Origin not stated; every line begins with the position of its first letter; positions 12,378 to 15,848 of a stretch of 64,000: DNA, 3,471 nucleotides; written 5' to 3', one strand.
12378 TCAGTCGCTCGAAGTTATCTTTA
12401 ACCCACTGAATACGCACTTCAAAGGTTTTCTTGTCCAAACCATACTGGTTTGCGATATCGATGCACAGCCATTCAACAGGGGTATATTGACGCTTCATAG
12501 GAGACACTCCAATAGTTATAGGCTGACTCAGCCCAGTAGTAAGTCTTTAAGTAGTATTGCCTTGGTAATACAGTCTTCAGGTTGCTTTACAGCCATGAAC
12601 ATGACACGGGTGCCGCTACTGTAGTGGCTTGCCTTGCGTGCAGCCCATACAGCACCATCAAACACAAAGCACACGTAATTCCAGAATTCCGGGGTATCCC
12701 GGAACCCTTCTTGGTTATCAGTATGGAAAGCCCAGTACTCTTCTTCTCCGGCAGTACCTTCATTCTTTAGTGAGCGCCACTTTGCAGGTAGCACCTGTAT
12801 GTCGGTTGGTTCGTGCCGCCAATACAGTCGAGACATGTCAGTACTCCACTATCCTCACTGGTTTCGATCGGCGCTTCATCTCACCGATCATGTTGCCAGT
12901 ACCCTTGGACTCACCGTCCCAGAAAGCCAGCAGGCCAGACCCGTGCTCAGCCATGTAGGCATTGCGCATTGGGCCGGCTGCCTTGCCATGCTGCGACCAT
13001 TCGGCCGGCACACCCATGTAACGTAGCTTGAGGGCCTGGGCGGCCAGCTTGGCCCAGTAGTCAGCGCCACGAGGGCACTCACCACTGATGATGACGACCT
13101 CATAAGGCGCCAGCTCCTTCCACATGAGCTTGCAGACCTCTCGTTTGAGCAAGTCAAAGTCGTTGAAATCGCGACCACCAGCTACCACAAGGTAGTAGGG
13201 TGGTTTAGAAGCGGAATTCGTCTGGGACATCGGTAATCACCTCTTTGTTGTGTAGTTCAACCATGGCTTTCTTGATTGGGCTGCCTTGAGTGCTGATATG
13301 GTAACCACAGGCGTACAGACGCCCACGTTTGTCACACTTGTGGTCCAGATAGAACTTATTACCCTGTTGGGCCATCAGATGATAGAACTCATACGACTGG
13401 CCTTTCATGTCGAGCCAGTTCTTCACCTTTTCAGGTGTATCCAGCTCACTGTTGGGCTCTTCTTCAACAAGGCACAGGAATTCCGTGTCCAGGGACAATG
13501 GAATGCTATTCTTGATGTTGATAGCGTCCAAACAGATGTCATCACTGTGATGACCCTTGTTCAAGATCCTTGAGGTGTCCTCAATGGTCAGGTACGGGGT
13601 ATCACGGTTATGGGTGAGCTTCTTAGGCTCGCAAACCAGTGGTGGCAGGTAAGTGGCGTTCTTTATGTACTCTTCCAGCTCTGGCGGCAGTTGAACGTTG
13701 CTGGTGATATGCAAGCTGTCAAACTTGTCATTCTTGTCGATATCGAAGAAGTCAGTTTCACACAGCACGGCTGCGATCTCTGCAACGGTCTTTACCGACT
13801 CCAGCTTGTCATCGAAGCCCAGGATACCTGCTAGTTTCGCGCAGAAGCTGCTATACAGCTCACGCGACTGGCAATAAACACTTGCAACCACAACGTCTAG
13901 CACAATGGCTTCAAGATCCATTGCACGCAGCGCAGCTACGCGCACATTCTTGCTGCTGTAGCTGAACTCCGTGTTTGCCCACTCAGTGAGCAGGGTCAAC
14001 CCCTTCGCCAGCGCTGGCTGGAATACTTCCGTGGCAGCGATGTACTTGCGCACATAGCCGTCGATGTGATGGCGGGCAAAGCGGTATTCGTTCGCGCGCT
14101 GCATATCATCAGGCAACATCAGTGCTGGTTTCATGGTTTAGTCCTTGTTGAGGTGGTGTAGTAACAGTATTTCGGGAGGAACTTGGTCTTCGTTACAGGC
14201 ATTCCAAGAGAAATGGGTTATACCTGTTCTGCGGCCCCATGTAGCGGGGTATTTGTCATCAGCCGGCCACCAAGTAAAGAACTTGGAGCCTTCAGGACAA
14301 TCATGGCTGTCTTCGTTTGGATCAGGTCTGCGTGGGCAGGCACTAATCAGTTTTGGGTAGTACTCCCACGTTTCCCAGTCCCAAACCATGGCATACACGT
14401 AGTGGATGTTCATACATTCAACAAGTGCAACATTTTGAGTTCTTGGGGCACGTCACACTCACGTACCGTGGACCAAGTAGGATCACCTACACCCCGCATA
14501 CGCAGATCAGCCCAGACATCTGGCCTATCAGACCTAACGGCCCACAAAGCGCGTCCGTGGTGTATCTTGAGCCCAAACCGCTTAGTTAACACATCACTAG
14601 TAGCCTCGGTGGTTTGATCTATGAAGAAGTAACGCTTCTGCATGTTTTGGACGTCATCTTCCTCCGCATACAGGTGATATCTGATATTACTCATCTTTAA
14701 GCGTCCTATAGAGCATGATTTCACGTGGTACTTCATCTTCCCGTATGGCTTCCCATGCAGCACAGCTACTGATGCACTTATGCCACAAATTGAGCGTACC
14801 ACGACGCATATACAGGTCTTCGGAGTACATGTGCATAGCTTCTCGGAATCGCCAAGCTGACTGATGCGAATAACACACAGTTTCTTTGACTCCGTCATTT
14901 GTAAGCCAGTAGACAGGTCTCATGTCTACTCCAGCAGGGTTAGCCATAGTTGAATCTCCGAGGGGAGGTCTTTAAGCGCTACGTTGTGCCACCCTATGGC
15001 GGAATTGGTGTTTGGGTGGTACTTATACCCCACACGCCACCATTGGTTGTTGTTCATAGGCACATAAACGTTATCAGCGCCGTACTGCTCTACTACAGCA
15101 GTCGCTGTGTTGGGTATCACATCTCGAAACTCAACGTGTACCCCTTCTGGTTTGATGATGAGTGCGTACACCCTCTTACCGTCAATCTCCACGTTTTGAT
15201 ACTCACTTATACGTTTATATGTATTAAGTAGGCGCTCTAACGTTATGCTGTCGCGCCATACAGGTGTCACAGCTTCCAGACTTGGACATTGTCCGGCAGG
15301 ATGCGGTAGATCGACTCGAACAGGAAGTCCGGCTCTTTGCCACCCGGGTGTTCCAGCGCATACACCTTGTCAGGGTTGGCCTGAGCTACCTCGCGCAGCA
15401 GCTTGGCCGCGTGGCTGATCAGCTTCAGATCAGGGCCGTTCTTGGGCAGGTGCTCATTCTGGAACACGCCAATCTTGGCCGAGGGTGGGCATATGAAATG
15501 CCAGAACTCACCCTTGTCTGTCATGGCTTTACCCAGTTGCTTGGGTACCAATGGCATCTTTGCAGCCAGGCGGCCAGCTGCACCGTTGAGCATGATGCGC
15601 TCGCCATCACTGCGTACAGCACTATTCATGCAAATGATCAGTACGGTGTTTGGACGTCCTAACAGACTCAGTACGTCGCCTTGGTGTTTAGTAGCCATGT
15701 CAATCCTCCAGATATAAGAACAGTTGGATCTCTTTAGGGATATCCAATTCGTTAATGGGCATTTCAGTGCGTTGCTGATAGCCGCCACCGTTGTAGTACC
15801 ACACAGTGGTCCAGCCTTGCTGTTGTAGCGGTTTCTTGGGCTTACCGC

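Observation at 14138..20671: Family of at least nine paralogous small early proteins sharing a C-terminal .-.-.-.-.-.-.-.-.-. helix motif (three read QLxLxL)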

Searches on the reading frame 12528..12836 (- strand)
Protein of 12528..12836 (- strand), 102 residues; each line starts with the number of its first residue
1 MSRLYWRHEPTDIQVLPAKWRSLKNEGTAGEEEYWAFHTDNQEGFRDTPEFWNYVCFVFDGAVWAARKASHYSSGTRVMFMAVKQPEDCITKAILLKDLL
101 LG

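Call 6: search_protein_families(library=pfam, max_evalue=1, proteins=[window:12528-12836:-])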
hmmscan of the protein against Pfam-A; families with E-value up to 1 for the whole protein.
window:12528-12836:- (102 aa): 0 families

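Call 7: search_protein_families(library=phrogs, max_evalue=1, proteins=[window:12528-12836:-])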
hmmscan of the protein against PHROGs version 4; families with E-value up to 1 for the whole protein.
window:12528-12836:- (102 aa): 1 family
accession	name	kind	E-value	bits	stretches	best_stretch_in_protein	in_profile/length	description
phrog_11543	-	unknown function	0.099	14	1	9-75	53-115/173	-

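Call 58: find_homologous_proteins(query=A5, max_evalue=10)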
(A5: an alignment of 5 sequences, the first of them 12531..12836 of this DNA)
Query A5 (5 sequences) (102 aa, profile of the alignment): 35 proteins with E <= 10 among 802 candidates.
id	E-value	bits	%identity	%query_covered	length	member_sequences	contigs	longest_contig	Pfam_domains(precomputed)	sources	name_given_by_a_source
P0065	4.5e-33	132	26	100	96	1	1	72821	-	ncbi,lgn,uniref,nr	ncbi:hypothetical protein HOT57_gp52 [Pseudomonas phage phCDa]|uniref:Uncharacterized protein n=1 Ta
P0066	7.8e-32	128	100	100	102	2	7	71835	-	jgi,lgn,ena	jgi:hypothetical protein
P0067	2.3e-28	117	36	100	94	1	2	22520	-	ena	-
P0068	9.0e-25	105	24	100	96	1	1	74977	-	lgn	-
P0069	6.9e-24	102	28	100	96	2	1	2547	-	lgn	-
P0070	2.8e-23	100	26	100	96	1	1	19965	-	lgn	-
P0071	1.2e-21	95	22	100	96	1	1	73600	-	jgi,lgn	jgi:hypothetical protein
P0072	1.6e-21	95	29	100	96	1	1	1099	-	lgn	-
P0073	2.8e-21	94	26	99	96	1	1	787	-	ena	-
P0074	4.0e-21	93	27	100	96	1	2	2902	-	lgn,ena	-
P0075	5.6e-21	93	29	100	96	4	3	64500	-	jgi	jgi:hypothetical protein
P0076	6.0e-21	93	28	100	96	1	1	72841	-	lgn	-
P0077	2.9e-20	91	28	100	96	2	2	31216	-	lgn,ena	-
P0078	1.7e-19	88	27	100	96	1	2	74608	-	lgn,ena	-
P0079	1.2e-18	85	23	100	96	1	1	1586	-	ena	-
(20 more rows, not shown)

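Call 66: predict_structure(alignment_id=A6)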
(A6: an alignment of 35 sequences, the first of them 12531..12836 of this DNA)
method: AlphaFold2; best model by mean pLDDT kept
length: 102 residues; sequences in the alignment: 35
mean_pLDDT: 86.6   pTM: 0.78
mean pLDDT of the five models: 86.6, 86.4, 85.8, 85.3, 84.6
residues with pLDDT >= 90: 64; 70-90: 22; 50-70: 16; < 50: 0
segments of 3 or more residues with pLDDT < 50: none
pLDDT, mean of each block of 10 residues (from residue 1): 93 92 62 88 69 91 94 88 94 95 87
secondary structure, 60 per line:
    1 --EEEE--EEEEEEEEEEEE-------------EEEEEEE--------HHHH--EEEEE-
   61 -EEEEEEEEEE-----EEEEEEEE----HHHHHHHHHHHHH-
elements in order: E3-6 E9-20 E34-40 H49-52 E55-59 E62-71 E77-84 H89-101

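Call 68: fold_search(model_id=the predicted structure, library=viral)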
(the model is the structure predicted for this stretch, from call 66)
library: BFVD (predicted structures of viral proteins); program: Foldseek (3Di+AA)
matches with E <= 10: 1107; with E <= 0.001: 1
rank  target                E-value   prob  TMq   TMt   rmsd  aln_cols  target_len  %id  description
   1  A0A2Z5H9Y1            1.8e-07  1.00  0.76  0.80   5.1       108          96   24  Uncharacterized protein [Pseudomonas phage phCDa]
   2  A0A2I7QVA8            1.3e-03  1.00  0.46  0.44   6.7       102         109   13  (no name in the UniProt tables at hand)
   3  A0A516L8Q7            1.9e-03  1.00  0.59  0.51   6.4       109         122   15  (no name in the UniProt tables at hand)
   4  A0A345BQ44            2.3e-03  1.00  0.50  0.42   5.4       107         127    7  (no name in the UniProt tables at hand)
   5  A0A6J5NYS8            2.4e-03  1.00  0.48  0.44   3.0        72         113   12  Phage protein [uncultured Caudovirales phage]
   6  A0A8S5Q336            2.6e-03  1.00  0.54  0.54   5.1       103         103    7  Putative head tail adaptor [Myoviridae sp. ct2DO6]
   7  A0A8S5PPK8            2.9e-03  1.00  0.55  0.42   4.2        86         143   14  Head closure knob [Myoviridae sp. ctEg02]
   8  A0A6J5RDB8            3.0e-03  1.00  0.54  0.52   2.6        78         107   10  Bacteriophage SPP1, head-tail adaptor [uncultured Caudovirales phage]
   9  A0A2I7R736            3.0e-03  1.00  0.55  0.47   5.9       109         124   13  (no name in the UniProt tables at hand)
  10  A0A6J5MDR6            3.6e-03  1.00  0.55  0.50   4.9       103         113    4  COG5614 Bacteriophage head-tail adaptor [uncultured Caudovirales phage]
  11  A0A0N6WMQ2            3.8e-03  1.00  0.49  0.54   4.7        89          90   16  Uncharacterized protein [Lactococcus phage GE1]
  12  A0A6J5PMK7            4.0e-03  1.00  0.58  0.54   3.2        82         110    7  COG5614 Bacteriophage head-tail adaptor [uncultured Caudovirales phage]
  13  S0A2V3                4.5e-03  1.00  0.55  0.49   6.4       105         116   11  (no name in the UniProt tables at hand)
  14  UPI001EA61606         4.5e-03  1.00  0.51  0.50   4.6       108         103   13  (no name look-up for this kind of identifier)
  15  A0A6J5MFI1            5.1e-03  1.00  0.53  0.49   5.9       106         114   12  Bacteriophage SPP1, head-tail adaptor [uncultured Caudovirales phage]
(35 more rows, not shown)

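Call 82: search_solved_structures(query=A6, max_evalue=10)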
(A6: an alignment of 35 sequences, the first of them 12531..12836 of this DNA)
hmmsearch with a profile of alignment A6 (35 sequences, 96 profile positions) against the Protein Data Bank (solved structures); distinct sequences matched with E-value up to 10: 0.

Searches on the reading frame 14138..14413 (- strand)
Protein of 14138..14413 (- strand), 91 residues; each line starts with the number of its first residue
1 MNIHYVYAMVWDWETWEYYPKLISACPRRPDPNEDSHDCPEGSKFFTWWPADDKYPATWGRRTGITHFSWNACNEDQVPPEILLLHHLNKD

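Call 6: search_protein_families(library=pfam, max_evalue=1, proteins=[window:14138-14413:-])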
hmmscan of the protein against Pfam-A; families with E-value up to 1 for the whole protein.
window:14138-14413:- (91 aa): 0 families

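Call 7: search_protein_families(library=phrogs, max_evalue=1, proteins=[window:14138-14413:-])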
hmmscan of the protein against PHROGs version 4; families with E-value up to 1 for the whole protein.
window:14138-14413:- (91 aa): 0 families

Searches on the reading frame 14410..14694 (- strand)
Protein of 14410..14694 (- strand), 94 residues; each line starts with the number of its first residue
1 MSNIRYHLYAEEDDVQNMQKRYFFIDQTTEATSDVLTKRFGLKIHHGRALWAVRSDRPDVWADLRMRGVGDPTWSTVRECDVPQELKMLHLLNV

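Call 6: search_protein_families(library=pfam, max_evalue=1, proteins=[window:14410-14694:-])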
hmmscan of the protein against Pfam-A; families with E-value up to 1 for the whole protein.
window:14410-14694:- (94 aa): 1 family
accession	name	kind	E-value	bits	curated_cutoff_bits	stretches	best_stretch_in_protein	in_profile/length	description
PF19654.4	DUF6157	-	0.094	13.1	27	1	4-51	54-109/136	Family of unknown function (DUF6157)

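Call 7: search_protein_families(library=phrogs, max_evalue=1, proteins=[window:14410-14694:-])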
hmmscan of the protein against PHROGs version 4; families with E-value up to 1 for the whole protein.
window:14410-14694:- (94 aa): 1 family
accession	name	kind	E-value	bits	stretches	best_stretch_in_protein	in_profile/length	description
phrog_2185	-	DNA, RNA and nucleotide metabolism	0.39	10.8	1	33-77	123-167/390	RecT-like ssDNA annealing protein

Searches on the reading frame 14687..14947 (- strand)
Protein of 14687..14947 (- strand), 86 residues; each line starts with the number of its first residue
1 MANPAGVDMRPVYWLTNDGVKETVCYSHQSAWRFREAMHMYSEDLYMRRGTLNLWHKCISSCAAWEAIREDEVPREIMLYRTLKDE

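Call 6: search_protein_families(library=pfam, max_evalue=1, proteins=[window:14687-14947:-])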
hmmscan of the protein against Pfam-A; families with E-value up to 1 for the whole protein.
window:14687-14947:- (86 aa): 1 family
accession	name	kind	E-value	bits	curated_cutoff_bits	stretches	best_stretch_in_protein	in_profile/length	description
PF18661.6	AvrLm4-7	-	0.074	14.6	25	1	6-42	45-81/86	Avirulence Effector AvrLm4-7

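Call 7: search_protein_families(library=phrogs, max_evalue=1, proteins=[window:14687-14947:-])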
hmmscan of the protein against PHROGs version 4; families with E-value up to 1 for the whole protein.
window:14687-14947:- (86 aa): 0 families

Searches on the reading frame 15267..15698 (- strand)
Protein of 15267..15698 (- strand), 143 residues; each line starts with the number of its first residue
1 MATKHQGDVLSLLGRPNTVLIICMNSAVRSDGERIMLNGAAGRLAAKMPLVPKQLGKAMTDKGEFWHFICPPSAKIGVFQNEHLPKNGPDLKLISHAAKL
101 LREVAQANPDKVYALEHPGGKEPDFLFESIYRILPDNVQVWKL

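Call 54: search_protein_families(library=pfam, proteins=[window:15267-15698:-], max_evalue=0.01)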
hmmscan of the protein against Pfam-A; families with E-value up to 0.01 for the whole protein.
window:15267-15698:- (143 aa): 0 families
